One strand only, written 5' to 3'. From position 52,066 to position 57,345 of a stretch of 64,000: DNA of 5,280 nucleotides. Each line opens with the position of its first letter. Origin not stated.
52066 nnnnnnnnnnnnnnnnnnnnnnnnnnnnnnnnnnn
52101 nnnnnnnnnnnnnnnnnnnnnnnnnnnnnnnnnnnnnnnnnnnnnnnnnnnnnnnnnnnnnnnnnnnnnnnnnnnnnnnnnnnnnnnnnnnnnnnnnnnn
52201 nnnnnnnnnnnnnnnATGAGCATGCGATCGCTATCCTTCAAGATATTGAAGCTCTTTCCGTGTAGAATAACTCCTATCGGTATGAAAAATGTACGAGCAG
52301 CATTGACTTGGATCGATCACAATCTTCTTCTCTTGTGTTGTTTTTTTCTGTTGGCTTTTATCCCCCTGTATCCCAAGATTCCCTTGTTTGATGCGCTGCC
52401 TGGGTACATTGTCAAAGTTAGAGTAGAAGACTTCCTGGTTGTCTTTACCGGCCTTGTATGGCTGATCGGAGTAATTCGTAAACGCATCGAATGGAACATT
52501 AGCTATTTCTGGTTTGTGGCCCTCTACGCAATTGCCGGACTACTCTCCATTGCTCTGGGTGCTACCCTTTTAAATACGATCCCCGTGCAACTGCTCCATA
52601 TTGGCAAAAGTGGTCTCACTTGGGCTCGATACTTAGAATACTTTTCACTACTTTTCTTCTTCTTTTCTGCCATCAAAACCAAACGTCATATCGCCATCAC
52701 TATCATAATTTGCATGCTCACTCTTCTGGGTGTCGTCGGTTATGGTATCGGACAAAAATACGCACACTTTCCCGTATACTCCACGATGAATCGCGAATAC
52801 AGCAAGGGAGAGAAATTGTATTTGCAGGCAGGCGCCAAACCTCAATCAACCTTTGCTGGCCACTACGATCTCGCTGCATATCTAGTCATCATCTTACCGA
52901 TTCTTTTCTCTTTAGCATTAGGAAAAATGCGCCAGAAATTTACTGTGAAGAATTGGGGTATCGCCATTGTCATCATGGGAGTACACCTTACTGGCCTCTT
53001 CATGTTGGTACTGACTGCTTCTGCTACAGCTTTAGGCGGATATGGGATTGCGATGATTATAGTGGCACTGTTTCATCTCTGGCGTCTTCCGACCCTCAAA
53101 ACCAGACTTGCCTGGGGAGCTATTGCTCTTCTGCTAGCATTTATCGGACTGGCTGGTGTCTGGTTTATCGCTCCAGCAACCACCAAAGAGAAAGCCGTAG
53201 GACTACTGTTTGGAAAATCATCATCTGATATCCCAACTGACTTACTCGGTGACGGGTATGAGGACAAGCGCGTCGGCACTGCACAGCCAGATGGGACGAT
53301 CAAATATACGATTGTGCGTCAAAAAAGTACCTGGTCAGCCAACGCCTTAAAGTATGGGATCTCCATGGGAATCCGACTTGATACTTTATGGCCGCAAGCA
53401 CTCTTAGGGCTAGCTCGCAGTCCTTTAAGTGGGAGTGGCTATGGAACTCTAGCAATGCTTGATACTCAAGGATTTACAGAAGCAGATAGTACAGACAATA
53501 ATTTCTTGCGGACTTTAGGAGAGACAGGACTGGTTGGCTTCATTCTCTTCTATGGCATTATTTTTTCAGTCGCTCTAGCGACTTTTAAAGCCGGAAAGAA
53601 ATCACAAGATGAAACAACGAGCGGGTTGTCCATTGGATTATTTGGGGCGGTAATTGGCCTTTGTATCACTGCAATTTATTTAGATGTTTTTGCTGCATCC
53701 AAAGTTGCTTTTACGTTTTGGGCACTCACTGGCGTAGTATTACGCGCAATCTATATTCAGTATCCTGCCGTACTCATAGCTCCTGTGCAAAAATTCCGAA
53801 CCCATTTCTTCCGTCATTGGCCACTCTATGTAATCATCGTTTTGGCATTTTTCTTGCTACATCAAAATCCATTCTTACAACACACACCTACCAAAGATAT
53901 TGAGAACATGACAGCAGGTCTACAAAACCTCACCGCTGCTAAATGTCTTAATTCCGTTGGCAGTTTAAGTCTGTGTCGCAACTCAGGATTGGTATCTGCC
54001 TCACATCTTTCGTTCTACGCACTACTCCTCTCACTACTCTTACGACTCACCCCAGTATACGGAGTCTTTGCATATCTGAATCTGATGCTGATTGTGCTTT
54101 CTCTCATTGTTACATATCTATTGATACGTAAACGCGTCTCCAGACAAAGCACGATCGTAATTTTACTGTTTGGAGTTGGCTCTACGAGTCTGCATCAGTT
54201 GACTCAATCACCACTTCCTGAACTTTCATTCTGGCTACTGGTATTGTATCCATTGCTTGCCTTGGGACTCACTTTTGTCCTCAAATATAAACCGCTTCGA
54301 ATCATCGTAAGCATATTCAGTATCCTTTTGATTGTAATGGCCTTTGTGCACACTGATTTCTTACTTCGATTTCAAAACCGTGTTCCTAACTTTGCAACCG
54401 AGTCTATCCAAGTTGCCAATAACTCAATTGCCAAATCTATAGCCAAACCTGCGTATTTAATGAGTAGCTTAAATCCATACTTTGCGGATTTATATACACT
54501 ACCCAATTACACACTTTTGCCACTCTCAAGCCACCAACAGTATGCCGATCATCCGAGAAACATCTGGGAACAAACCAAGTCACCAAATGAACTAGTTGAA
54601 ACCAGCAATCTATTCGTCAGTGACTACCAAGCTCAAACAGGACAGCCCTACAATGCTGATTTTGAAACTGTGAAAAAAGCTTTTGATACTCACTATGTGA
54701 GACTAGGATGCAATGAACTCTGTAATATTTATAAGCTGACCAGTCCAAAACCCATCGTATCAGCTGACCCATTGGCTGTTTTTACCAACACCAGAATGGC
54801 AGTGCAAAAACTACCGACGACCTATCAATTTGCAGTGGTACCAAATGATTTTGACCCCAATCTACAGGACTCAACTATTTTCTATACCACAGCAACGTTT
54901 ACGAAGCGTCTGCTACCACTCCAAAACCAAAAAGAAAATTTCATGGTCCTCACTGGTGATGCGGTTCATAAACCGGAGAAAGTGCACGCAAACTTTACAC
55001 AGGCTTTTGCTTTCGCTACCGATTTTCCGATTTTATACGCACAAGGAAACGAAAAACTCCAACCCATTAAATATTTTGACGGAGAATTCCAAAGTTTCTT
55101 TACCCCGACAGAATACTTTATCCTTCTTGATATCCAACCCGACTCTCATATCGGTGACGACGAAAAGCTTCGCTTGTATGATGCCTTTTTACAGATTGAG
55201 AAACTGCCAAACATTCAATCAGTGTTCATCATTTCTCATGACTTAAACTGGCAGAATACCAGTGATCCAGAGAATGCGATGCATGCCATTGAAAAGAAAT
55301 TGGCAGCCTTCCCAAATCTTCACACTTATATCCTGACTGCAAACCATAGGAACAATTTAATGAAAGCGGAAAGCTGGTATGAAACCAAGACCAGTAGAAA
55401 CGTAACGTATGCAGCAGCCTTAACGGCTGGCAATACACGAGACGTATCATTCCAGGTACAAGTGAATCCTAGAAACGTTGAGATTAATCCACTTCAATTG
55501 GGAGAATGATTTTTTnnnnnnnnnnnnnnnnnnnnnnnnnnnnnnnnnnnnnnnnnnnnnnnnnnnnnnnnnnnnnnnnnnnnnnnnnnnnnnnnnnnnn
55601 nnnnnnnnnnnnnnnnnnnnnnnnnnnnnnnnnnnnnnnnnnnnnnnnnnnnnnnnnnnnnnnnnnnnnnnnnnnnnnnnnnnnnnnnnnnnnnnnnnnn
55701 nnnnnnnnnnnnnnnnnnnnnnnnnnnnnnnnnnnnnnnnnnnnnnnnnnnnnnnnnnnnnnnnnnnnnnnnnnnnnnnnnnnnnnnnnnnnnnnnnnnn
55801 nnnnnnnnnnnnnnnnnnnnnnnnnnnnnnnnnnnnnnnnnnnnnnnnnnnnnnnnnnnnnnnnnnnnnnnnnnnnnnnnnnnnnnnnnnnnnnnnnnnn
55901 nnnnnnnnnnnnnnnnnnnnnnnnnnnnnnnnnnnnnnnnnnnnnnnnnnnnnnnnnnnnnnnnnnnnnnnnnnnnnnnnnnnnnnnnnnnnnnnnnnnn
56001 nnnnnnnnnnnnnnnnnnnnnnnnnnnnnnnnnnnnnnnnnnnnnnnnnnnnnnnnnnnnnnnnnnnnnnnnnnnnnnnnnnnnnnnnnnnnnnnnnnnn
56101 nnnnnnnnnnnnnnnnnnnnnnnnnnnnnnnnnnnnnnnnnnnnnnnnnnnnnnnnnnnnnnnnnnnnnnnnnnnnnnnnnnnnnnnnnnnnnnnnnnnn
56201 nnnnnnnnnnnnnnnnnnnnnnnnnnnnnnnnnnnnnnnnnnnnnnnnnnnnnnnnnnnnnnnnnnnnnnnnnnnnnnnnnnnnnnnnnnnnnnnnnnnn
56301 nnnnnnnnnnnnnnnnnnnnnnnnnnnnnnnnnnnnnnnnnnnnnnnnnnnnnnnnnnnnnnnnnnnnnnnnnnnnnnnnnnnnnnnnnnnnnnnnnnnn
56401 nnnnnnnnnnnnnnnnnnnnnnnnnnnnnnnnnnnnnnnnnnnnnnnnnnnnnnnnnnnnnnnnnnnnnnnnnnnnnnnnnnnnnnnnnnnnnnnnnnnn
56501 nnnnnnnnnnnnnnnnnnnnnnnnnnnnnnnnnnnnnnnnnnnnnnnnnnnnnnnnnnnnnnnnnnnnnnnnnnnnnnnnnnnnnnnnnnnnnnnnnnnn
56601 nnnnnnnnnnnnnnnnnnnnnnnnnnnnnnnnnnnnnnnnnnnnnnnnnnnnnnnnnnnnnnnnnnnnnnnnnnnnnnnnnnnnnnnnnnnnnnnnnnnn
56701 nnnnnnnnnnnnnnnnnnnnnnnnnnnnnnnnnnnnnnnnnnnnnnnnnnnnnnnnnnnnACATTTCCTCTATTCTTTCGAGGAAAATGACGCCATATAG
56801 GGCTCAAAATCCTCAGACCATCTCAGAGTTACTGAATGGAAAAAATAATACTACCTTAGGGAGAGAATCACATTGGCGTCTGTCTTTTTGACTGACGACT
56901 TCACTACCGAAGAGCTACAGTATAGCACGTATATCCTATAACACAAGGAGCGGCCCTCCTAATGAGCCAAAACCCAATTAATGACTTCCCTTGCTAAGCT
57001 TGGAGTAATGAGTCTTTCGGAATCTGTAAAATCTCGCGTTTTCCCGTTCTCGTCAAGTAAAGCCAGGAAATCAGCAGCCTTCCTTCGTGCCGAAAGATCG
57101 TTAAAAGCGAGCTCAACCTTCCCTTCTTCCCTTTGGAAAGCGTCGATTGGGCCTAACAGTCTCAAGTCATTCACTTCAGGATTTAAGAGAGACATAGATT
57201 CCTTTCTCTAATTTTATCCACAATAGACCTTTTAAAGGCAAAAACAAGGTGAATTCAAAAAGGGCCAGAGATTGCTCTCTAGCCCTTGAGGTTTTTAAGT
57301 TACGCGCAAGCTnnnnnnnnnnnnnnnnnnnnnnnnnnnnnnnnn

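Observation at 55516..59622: Adjacent DEAD-box helicase and PNPase both carry long RGG/GY-rich low-complexity tails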

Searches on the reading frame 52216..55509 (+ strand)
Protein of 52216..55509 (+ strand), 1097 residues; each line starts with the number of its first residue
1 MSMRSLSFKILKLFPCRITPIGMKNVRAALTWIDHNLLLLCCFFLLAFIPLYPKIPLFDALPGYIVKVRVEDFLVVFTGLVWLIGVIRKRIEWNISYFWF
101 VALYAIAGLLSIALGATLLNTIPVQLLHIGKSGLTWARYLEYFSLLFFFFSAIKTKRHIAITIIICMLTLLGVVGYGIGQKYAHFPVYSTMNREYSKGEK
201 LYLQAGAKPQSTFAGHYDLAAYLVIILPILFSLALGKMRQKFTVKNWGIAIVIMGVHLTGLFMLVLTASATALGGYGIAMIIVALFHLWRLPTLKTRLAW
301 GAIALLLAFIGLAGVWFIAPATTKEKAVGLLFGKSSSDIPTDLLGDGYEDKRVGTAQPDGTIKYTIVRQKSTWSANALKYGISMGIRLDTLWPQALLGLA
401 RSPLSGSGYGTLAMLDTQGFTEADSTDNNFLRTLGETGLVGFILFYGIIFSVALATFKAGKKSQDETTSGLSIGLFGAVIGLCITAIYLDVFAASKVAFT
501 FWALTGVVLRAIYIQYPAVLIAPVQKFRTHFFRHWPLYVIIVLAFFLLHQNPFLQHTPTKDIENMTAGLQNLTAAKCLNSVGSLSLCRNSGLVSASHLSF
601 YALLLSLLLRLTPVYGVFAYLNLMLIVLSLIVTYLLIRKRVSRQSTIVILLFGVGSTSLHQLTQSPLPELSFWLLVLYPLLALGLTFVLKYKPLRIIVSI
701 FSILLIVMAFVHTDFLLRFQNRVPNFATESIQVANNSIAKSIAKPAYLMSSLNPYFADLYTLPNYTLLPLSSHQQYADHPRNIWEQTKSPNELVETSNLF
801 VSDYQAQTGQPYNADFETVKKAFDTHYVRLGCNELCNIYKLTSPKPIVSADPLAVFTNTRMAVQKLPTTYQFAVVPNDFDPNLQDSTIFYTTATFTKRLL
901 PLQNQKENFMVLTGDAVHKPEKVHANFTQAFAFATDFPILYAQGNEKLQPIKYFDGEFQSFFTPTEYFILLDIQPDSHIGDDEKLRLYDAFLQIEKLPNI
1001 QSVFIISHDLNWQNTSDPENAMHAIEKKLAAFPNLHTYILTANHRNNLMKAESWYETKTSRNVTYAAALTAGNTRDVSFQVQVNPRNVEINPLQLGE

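Call 24: search_protein_families(library=pfam, proteins=[window:52216-55509:+], max_evalue=0.0001)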
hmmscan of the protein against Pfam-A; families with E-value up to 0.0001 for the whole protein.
window:52216-55509:+ (1097 aa): 1 family
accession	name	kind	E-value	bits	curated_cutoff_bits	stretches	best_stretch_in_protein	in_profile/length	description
PF04932.20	Wzy_C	-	2.8e-07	30.8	31.7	1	258-446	4-149/149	O-Antigen ligase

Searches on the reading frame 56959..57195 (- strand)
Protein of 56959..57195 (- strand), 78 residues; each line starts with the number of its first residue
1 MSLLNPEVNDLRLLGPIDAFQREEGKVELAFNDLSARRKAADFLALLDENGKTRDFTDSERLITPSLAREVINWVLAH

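Call 3: search_protein_families(library=pfam, proteins=[window:56959-57195:-], max_evalue=0.01)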
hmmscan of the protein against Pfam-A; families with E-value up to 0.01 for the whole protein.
window:56959-57195:- (78 aa): 0 families
